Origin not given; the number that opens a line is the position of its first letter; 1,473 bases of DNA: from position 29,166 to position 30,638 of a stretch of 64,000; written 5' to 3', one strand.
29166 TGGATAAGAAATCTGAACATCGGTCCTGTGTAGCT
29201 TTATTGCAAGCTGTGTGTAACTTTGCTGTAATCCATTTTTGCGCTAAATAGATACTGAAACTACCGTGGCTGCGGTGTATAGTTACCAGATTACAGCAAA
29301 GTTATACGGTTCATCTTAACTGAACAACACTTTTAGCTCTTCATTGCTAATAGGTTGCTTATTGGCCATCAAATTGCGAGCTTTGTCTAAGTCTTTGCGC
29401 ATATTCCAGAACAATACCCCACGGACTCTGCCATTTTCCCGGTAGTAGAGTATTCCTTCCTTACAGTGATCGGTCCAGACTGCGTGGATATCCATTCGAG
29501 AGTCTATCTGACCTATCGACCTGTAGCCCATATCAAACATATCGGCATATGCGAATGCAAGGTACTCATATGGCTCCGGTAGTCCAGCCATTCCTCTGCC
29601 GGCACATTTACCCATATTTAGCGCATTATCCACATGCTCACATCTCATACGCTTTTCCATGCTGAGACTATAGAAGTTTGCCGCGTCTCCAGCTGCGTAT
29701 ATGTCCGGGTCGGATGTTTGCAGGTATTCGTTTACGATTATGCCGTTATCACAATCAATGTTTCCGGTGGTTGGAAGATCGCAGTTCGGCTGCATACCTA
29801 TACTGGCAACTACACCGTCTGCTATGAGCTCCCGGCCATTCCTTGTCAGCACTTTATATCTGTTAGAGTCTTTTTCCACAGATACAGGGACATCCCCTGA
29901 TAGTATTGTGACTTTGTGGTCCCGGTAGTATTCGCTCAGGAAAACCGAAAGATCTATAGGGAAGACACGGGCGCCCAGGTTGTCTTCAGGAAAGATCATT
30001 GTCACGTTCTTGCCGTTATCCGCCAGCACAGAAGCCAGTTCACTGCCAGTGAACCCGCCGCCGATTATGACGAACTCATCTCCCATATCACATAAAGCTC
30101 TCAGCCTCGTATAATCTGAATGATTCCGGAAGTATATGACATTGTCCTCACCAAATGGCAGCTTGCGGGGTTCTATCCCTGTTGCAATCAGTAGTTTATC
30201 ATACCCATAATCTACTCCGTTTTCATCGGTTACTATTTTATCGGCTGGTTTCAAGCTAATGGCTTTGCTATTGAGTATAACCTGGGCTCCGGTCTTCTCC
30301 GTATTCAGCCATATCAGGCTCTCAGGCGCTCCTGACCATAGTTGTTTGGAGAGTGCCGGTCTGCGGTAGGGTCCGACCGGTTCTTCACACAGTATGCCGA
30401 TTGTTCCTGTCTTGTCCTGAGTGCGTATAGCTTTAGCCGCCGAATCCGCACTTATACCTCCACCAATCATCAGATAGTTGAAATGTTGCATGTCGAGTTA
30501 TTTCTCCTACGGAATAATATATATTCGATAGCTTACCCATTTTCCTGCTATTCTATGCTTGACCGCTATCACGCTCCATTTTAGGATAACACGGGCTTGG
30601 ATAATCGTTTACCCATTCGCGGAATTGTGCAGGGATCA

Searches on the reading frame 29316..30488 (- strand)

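Call 70: search_protein_families(library=pfam, proteins=[window:29316-30488:-], max_evalue=0.00001)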
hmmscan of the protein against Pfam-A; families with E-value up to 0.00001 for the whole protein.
window:29316-30488:- (390 aa): 4 families
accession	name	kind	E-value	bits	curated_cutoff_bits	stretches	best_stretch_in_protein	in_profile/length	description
PF07992.20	Pyr_redox_2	-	4.2e-50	171.3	26.1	1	4-293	2-291/291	Pyridine nucleotide-disulphide oxidoreductase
PF00070.33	Pyr_redox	-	2.5e-14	54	22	1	139-215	2-79/82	Pyridine nucleotide-disulphide oxidoreductase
PF13738.12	Pyr_redox_3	-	9.8e-11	41.9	30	1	87-267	117-305/305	Pyridine nucleotide-disulphide oxidoreductase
PF14721.12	AIF_C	-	7.3e-07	30.2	25.9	0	296-341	1-47/130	Apoptosis-inducing factor, mitochondrion-associated, C-term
